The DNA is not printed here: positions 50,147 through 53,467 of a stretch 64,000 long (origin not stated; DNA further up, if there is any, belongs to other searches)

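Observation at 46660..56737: Operon-like array: giant 2147-aa TSP3-repeat secreted protein, a membrane-anchored hypothetical, a SurA/PpiC-type lipoprotein PPIase and a Wzz-like co-polymerase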

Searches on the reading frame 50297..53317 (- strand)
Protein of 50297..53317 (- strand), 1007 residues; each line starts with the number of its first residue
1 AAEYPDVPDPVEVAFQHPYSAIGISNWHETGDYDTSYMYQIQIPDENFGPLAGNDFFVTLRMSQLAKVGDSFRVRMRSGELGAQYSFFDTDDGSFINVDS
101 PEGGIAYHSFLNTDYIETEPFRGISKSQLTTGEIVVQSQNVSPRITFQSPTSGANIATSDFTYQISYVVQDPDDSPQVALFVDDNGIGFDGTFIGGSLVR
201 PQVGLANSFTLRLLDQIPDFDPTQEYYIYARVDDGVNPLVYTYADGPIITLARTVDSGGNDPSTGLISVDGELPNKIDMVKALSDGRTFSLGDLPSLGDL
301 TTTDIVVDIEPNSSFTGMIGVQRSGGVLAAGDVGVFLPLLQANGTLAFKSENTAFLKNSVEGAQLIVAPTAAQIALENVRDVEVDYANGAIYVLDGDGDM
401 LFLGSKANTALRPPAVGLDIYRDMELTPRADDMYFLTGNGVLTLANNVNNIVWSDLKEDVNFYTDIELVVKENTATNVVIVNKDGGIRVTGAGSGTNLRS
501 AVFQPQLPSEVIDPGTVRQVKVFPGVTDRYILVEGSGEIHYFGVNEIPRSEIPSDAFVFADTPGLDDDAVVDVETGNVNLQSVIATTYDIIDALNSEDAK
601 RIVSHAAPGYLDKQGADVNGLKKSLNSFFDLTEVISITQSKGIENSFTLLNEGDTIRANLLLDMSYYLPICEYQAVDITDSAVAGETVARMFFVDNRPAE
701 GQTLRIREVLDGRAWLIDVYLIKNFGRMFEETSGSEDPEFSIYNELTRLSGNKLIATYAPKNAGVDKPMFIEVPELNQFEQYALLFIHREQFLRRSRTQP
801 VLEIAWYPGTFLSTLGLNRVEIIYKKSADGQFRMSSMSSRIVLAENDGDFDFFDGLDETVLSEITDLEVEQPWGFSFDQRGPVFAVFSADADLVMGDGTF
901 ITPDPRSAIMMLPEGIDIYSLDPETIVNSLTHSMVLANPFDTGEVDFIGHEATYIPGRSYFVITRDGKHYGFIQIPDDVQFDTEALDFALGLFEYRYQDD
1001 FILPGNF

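Call 58: predict_structure(alignment_id=A4)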
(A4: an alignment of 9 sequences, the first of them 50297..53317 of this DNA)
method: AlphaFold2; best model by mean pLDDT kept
length: 1007 residues; sequences in the alignment: 9
mean_pLDDT: 62.1   pTM: 0.44
mean pLDDT of the five models: 62.1, 61.3, 58.5, 57.7, 53.5
residues with pLDDT >= 90: 50; 70-90: 399; 50-70: 258; < 50: 300
segments of 3 or more residues with pLDDT < 50: 1-90, 95-140, 150-153, 252-334, 340-346, 448-452, 492-497, 535-538, 550-579, 849-863, 982-985
pLDDT, mean of each block of 10 residues (from residue 1): 28 29 28 26 28 29 29 28 38 46 27 29 30 31 69 54 79 73 78 79 79 69 75 74 74 31 25 27 33 26 36 40 40 47 51 77 77 65 69 76 81 66 76 77 59 58 74 71 70 49 56 60 61 54 61 33 24 32 73 87 89 89 87 78 59 70 77 69 72 65 72 79 76 71 84 84 62 65 83 59 73 68 79 84 67 33 55 86 76 84 87 88 87 87 84 89 92 78 55 88 82
secondary structure, 60 per line:
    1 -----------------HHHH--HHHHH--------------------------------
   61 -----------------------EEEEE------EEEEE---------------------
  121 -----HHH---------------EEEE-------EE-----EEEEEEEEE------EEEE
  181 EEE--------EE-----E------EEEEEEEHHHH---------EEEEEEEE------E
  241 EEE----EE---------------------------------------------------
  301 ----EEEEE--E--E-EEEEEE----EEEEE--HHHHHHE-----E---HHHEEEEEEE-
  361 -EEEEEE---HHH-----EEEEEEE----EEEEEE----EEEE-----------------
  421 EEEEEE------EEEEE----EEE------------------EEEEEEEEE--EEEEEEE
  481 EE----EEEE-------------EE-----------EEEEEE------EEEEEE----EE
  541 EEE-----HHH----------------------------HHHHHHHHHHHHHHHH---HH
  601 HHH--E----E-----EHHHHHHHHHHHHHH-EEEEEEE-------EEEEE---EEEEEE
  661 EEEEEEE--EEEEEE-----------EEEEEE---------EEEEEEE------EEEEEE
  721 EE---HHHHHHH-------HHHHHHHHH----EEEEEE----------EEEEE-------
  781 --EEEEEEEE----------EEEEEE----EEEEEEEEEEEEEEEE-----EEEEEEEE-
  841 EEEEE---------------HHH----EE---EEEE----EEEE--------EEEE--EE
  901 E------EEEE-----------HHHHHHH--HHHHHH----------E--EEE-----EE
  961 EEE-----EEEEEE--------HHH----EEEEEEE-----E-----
elements in order (helices of 4 or more, strands of 3 or more residues): H18-21 H24-28 E84-88 E95-99 E144-147 E162-170 E177-183 E206-212 H213-216 E226-233 E240-243 E305-309 E317-322 E327-331 H334-339 E353-359 E362-367 E379-385 E390-395 E400-403 E421-426 E433-437 E442-444 E463-471 E474-482 E487-490 E517-522 E529-534 E539-543 H580-595 H599-603 H618-631 E633-639 E647-651 E655-667 E670-675 E687-692 E702-708 E715-722 H726-732 H740-748 E753-758 E769-773 E783-790 E801-806 E811-826 E832-839 E841-845 E873-876 E881-884 E893-896 E899-901 E908-911 H923-929 H932-937 E951-953 E959-963 E969-974 E990-996

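Call 60: fold_search(model_id=the predicted structure, library=pdb)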
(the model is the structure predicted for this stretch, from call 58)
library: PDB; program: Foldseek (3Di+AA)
matches with E <= 10: 1855; with E <= 0.001: 136
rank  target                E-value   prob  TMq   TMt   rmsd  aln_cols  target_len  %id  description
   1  9pwq_A                4.7e-08  1.00  0.12  0.08  38.0       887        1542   10  Cryo-EM structure of receptor tyrosine kinase ROS1 extracellular domain in complex with NELL2 (released 2026-02-25)
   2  9pvp                  1.1e-07  1.00  0.12  0.07  33.0       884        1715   10  Cryo-EM structure of receptor tyrosine kinase ROS1 extracellular domain (released 2026-02-25)
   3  9oz1_A                2.0e-06  0.96  0.12  0.15  37.6       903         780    9  Cryo-EM structure of chicken ROS1 in apo-state. Cryo-EM refinement is focused on the "leg" region of chicken ROS1. (released 2026-02-25)
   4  6nd4_T                2.9e-06  1.00  0.15  0.18  22.9       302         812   13  Conformational switches control early maturation of the eukaryotic small ribosomal subunit (released 2019-06-19)
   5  3pvm_B                1.3e-05  0.91  0.09  0.08  30.5       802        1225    8  Structure of Complement C5 in Complex with CVF (released 2011-01-19)
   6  5a42                  1.7e-05  0.54  0.08  0.05  35.4      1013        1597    9  Cryo-EM single particle 3D reconstruction of the native conformation of E. coli alpha-2-macroglobulin (ECAM) (released 2015-07-29)
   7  3prx_B                2.6e-05  0.84  0.09  0.07  29.7       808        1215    8  Structure of Complement C5 in Complex with CVF and SSL7 (released 2011-01-19)
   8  3vl1_A                2.9e-05  1.00  0.16  0.35  15.8       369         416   15  Crystal structure of yeast Rpn14 (released 2012-05-02)
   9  8uh2_A                3.5e-05  0.66  0.08  0.12  25.9       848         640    9  Complex of C3b with the inhibitor albicin (released 2024-05-08)
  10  8cyi_B                5.3e-05  1.00  0.15  0.41   8.5       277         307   12  Cryo-EM structures and computational analysis for enhanced potency in MTA-synergic inhibition of human protein arginin (released 2023-04-12)
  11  8bbf_B                5.9e-05  0.97  0.13  0.12  29.2       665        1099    9  Structure of the IFT-A complex; IFT-A1 module (released 2022-12-07)
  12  7mq8_LS               6.6e-05  1.00  0.14  0.29  26.4       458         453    9  Cryo-EM structure of the human SSU processome, state pre-A1 (released 2021-09-22)
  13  5ojr_D                6.6e-05  1.00  0.14  0.37  23.2       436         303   10  YCF48 bound to D1 peptide (released 2018-08-08)
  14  8r8r_B                7.7e-05  1.00  0.15  0.37   7.1       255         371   13  Cryo-EM structure of the human mPSF with PAPOA C-terminus peptide (PAPOAc) (released 2024-04-10)
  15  8xcj_F                8.1e-05  0.69  0.07  0.16  33.1       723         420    9  Open State of central tail fiber of bacteriophage lambda upon binding to LamB (gpJ713-LamB complex) (released 2024-05-01)
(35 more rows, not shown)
